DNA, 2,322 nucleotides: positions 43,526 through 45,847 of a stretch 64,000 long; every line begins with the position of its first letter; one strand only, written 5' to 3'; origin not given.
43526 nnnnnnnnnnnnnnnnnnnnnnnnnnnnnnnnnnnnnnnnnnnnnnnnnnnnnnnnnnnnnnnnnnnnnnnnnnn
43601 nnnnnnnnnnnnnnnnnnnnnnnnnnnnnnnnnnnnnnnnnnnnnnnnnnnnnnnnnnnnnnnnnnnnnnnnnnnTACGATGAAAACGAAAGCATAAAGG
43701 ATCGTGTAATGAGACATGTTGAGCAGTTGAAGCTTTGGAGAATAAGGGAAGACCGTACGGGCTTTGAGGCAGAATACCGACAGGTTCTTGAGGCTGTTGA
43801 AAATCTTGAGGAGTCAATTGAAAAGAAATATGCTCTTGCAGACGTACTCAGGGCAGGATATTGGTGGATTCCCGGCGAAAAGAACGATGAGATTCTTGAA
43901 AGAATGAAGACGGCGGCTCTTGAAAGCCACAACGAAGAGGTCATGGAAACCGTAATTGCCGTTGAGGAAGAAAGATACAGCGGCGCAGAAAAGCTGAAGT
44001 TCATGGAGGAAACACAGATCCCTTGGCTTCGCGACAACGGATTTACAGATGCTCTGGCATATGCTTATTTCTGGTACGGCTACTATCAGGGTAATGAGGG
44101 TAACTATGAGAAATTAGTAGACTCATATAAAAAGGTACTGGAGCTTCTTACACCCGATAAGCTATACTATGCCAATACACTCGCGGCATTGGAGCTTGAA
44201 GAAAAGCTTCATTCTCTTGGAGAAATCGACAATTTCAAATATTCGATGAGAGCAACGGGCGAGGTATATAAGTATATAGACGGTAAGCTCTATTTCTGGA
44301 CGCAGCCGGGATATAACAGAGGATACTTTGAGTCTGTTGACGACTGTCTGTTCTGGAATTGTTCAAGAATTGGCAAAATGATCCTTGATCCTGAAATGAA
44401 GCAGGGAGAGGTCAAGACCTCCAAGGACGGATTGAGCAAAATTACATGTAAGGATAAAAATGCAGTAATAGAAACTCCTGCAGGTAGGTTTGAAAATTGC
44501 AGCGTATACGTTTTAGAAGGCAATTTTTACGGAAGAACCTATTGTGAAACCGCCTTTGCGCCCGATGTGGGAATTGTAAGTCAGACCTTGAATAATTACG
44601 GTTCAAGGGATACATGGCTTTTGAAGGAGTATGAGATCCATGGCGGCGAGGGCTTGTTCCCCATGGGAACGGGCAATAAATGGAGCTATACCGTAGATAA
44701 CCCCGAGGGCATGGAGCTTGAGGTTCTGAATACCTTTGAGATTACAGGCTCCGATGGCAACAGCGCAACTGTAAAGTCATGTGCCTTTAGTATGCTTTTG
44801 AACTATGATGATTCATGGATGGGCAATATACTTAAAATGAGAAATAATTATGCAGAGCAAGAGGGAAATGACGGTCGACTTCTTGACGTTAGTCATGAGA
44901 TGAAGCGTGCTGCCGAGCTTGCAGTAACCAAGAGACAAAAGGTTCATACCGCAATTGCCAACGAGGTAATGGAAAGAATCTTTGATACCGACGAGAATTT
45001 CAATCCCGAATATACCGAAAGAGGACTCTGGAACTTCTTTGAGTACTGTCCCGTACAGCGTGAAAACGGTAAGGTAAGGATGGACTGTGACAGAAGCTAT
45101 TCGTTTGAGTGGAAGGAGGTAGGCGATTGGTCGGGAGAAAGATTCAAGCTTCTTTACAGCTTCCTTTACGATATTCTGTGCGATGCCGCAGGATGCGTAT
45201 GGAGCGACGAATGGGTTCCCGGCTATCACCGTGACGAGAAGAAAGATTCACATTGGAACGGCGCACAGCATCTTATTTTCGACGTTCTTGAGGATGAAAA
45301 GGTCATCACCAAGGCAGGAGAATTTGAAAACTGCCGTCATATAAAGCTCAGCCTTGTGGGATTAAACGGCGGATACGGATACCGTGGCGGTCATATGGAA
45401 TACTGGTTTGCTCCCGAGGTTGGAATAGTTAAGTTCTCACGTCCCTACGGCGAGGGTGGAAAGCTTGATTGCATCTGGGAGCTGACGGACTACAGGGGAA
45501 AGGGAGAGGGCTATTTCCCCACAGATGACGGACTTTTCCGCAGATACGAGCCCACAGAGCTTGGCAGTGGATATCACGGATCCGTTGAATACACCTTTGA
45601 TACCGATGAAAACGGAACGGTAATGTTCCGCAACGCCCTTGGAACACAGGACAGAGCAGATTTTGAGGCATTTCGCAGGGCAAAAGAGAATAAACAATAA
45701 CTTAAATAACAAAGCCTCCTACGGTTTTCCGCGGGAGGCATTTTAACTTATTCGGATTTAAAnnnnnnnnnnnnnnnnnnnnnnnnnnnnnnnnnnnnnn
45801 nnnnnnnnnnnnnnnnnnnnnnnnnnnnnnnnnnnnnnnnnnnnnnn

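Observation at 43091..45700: ECF-type sigma factor fused to a ~670-aa soluble C-terminal extension with an internal domain duplication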

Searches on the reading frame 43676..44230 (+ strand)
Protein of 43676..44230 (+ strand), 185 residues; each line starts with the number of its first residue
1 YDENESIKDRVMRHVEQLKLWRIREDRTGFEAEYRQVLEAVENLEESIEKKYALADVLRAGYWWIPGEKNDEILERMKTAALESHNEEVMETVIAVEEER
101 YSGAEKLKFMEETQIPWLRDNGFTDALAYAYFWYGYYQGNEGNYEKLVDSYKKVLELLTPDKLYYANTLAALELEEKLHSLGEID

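Call 61: search_solved_structures(query=A3, max_evalue=10, show_alignments=0)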
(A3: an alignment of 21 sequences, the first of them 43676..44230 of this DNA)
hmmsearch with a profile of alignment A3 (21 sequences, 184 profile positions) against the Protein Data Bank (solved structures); distinct sequences matched with E-value up to 10: 39.
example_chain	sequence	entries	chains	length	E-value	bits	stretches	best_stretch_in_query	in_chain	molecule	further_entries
9qhb_A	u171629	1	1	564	3.6e-14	56.1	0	128-157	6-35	Engineered tetratricopeptide repeat protein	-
8bu0_A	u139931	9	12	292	6.8e-13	51.9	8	128-157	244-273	Consensus tetratricopeptide repeat protein | Crystal structure of an 8-repeat consensus TPR superhelix with Zinc. | Monomer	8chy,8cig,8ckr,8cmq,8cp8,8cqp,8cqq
9qhc_A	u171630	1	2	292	1.9e-09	40.7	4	128-157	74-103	Engineered tetratricopeptide repeat protein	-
8ch0_A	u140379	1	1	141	1.2e-07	34.8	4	128-157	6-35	Consensus tetratricopeptide repeat protein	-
2fo7_A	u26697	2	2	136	1.6e-07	34.4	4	128-157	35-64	SYNTHETIC CONSENSUS TPR PROTEIN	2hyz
2wqh_A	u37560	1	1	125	3.6e-06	30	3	128-158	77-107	CTPR3Y3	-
1na0_A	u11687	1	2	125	3.6e-06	30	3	128-157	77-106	designed protein CTPR3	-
9llv_A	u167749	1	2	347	1.1e-05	28.4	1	99-178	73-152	Small glutamine-rich tetratricopeptide repeat-containing protein 2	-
5lyp_A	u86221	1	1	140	3e-05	27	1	124-178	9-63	Small glutamine-rich tetratricopeptide repeat-containing protein 2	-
7obi_A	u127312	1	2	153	5.7e-05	26.1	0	134-162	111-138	CTPR-rv4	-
5lyn_A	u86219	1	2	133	6.2e-05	26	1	134-178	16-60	Small glutamine-rich tetratricopeptide repeat-containing protein 2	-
3kd7_A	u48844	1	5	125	9.7e-05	25.3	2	128-157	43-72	CTPR390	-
5hrz_A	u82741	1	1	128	0.00015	24.7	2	128-157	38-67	TPR domain protein 1na0C3_3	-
6vl6_A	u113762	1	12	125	0.00015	24.7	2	128-157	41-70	T33_dn2A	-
6vfi_B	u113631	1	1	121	0.00018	24.5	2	128-171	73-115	O43_dn18B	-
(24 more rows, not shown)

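Call 62: search_protein_families(library=pfam, alignment_id=A3, max_evalue=10)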
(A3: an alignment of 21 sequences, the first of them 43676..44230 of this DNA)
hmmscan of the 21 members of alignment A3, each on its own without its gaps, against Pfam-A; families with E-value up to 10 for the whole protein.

A. member 1, window:43676-44230:+ (185 aa): 4 families
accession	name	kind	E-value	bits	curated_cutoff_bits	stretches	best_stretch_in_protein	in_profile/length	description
PF13176.12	TPR_7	-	0.064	13.8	27.9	1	141-160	12-30/36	Tetratricopeptide repeat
PF13181.12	TPR_8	-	0.12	13.1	25.7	1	128-157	1-30/34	Tetratricopeptide repeat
PF19436.4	ACS_CODH_B_C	-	0.27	11.2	25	1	49-118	170-239/245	ACS/CODH beta subunit C-terminal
PF10146.14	zf-C4H2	-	0.28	12.1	34.5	1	3-93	39-123/240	Zinc finger-containing protein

B. families by the number of members that match (of 21 scanned): 30 families (the first 25 are shown)
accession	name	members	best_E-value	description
PF07719.23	TPR_2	17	5.6e-08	Tetratricopeptide repeat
PF13181.12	TPR_8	15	4.4e-06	Tetratricopeptide repeat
PF00515.34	TPR_1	12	2.5e-08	Tetratricopeptide repeat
PF13428.12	TPR_14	7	0.00017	Tetratricopeptide repeat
PF13174.12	TPR_6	7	0.00051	Tetratricopeptide repeat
PF13414.12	TPR_11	6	4e-05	TPR repeat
PF13424.12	TPR_12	6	0.00028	Tetratricopeptide repeat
PF13431.12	TPR_17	6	0.0032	Tetratricopeptide repeat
PF13176.12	TPR_7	5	0.00047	Tetratricopeptide repeat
PF13432.12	TPR_16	3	0.003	Tetratricopeptide repeat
PF12895.13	ANAPC3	3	0.01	Anaphase-promoting complex, cyclosome, subunit 3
PF23914.1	TPR_CcmH_CycH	3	0.022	Cytochrome c-type biogenesis protein H TPR domain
PF21491.2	MIMI_R596-like_C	3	0.023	Mimivirus sulfhydryl oxidase R596-like, C-terminal domain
PF19436.4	ACS_CODH_B_C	3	0.031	ACS/CODH beta subunit C-terminal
PF21746.2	DUF6869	2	0.01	Family of unknown function (DUF6869)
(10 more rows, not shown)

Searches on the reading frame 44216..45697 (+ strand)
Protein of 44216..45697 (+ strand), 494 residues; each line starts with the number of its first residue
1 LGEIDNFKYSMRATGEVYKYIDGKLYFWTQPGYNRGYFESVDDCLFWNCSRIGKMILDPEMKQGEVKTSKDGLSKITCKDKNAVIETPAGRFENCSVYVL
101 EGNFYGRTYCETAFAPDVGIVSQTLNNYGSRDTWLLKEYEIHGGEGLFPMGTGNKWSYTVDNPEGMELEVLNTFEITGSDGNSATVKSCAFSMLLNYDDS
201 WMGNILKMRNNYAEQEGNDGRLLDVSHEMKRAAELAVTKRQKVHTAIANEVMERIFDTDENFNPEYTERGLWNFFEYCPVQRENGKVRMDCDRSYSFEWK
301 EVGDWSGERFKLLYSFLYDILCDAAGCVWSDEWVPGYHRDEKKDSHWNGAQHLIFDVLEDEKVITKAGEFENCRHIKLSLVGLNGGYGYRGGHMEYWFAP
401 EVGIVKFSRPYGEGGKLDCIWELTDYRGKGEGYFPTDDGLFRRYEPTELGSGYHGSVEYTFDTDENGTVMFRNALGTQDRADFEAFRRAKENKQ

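Call 46: predict_structure(alignment_id=A2)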
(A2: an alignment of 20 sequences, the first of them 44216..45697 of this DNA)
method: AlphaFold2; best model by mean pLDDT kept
length: 494 residues; sequences in the alignment: 20
mean_pLDDT: 89.5   pTM: 0.83
mean pLDDT of the five models: 89.5, 88.9, 88.8, 88.3, 87.4
residues with pLDDT >= 90: 326; 70-90: 131; 50-70: 36; < 50: 1
segments of 3 or more residues with pLDDT < 50: none
pLDDT, mean of each block of 10 residues (from residue 1): 71 93 93 77 87 89 93 90 97 97 80 97 84 94 94 96 85 96 93 92 93 77 95 96 96 95 95 92 89 86 76 84 89 96 68 93 98 95 66 92 94 76 96 93 93 94 91 95 90 83
secondary structure, 60 per line:
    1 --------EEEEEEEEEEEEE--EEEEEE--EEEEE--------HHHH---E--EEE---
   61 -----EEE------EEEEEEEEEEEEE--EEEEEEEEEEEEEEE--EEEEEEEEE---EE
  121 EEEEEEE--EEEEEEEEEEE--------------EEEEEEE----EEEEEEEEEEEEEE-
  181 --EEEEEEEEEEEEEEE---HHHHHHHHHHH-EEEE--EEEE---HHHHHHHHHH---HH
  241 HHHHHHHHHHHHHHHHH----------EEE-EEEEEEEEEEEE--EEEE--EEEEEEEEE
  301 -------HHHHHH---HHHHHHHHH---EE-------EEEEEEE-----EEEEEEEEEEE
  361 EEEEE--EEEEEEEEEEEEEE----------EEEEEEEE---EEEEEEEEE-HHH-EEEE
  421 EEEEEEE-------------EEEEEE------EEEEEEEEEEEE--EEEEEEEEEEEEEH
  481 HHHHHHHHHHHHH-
elements in order: E9-21 E24-29 E32-36 H45-48 E55-57 E66-68 E75-87 E90-104 E107-115 E119-127 E130-140 E155-161 E166-179 E183-197 H201-211 E213-216 E219-222 H226-235 H239-257 E268-270 E272-283 E286-289 E292-300 H308-313 H317-325 E338-344 E350-365 E368-381 E392-399 E403-411 E417-427 E441-446 E453-464 E467-479 H480-493

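Call 49: fold_search(model_id=the predicted structure, library=pdb)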
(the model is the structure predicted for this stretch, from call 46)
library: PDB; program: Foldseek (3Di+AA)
matches with E <= 10: 1139; with E <= 0.001: 2
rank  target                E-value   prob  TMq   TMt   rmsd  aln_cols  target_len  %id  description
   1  4xrt_A                1.9e-04  0.84  0.11  0.17  22.4       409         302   10  Crystal structure of the di-domain ARO/CYC StfQ from the steffimycin biosynthetic pathway (released 2015-12-02)
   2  4xrt_B                5.5e-04  0.87  0.13  0.20  22.2       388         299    8  Crystal structure of the di-domain ARO/CYC StfQ from the steffimycin biosynthetic pathway (released 2015-12-02)
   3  4xrw                  1.3e-03  0.57  0.10  0.16  20.2       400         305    8  Crystal structure of the di-domain ARO/CYC BexL from the BE-7585A biosynthetic pathway (released 2015-12-02)
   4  6xlf_C                2.2e-03  0.28  0.13  0.17  24.6       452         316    9  Full-length Hsc82 in complex with Aha1 in the presence of AMP-PNP (released 2021-06-30)
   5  6v04                  3.0e-03  0.72  0.13  0.21  18.7       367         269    8  DynU16 crystal structure, a putative protein in the dynemicin biosynthetic locus (released 2020-11-18)
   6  9clm_B                3.6e-03  0.09  0.09  0.08  22.0       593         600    8  Transferrin Binding Protein A in complex with transferrin binding protein B and two molecules of transferrin (released 2026-03-04)
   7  4o4u_B                7.3e-03  0.13  0.12  0.12  20.3       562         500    8  Crystal structure of the vaccine antigen Transferrin Binding Protein B (TbpB) mutant Trp-176-Ala from Haemophilus para (released 2015-01-14)
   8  1uyn                  7.7e-03  0.11  0.08  0.13  29.6       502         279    8  Translocator domain of autotransporter NalP from Neisseria meningitidis (released 2004-03-18)
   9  5efv_B                7.7e-03  0.10  0.09  0.08  24.2       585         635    9  The host-recognition device of Staphylococcus aureus phage Phi11 (released 2016-05-25)
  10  4mee                  9.5e-03  0.08  0.08  0.11  26.4       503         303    7  Crystal structure of the transport unit of the autotransporter AIDA-I from Escherichia coli (released 2014-06-04)
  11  9m7x_A                1.7e-02  0.08  0.10  0.08  26.6       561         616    8  Cryo-EM structure of bacteriophage NF5 C1 RBP (released 2025-12-17)
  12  1uyo                  2.0e-02  0.08  0.09  0.14  28.1       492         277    7  Translocator domain of autotransporter NalP from Neisseria meningitidis (released 2004-03-19)
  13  2y2x_B                2.0e-02  0.06  0.09  0.11  26.3       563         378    6  Crystal Structure of Pseudomonas Aeruginosa OpdK with Vanillate (released 2011-12-28)
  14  3sys_B                3.0e-02  0.06  0.09  0.11  26.3       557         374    6  Improved crystal structure of Pseudomonas aeruginosa OccK1 (OpdK) (released 2012-02-08)
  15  3cnw_B                4.0e-02  0.99  0.11  0.35   3.4        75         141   15  Three-dimensional structure of the protein XoxI (Q81AY6) from Bacillus cereus. Northeast Structural Genomics Consortiu (released 2008-04-08)
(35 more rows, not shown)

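Call 50: search_solved_structures(query=A2, max_evalue=10, show_alignments=2)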
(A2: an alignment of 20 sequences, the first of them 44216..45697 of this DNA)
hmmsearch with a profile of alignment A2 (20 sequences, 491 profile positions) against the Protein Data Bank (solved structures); distinct sequences matched with E-value up to 10: 2.
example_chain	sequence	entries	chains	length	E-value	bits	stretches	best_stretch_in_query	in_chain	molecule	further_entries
4fvs_A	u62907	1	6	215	4e-06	28.9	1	328-420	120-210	putative lipoprotein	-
3fzx_A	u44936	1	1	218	2.5e-05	26.3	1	343-417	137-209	Putative exported protein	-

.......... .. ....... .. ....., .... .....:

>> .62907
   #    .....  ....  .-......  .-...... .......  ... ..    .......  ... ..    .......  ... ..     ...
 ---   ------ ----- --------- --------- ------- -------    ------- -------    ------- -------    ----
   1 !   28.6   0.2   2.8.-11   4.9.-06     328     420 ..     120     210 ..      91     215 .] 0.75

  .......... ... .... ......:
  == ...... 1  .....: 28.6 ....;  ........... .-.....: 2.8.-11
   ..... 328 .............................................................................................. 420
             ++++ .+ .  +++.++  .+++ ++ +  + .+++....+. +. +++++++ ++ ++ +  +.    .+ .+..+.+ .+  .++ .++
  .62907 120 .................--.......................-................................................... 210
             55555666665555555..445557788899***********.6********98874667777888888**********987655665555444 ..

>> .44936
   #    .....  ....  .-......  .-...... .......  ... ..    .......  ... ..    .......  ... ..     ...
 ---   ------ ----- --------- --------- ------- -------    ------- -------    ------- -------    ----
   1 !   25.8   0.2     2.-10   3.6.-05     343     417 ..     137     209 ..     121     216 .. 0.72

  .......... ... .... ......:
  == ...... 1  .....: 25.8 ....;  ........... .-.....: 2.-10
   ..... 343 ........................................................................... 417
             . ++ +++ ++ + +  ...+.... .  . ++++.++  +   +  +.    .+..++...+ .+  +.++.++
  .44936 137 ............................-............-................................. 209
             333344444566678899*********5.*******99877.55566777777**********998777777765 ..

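Call 76: search_protein_representatives(alignment_id=A2)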
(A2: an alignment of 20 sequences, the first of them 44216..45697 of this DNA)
Query: 20 sequences, 491 profile positions. Proteins with E-value up to 0.001 (for the whole library): 996; up to 1e-10: 317; up to 1e-30: 188. The best 150 are listed.
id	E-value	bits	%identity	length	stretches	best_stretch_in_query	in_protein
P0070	1.5e-204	696.7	-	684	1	6-490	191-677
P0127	1.7e-201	686.6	-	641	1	3-487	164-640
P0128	1.3e-198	677.1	-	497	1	4-486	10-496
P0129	1.3e-184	630.9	-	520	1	3-490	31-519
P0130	1.4e-183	627.4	-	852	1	6-484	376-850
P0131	6.4e-173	592.3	-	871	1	4-485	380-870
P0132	7.8e-172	588.7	-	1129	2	4-478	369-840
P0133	1.0e-170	585.0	-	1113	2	38-466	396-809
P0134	5.3e-170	582.7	-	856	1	7-489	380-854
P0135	1.8e-167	574.3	-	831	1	9-478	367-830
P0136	1.2e-165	568.4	-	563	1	5-486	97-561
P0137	5.1e-165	566.2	-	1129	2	9-462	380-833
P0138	5.1e-164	562.9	-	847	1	13-488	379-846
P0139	1.3e-160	551.8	-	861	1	5-489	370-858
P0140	3.2e-158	543.8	-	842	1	5-483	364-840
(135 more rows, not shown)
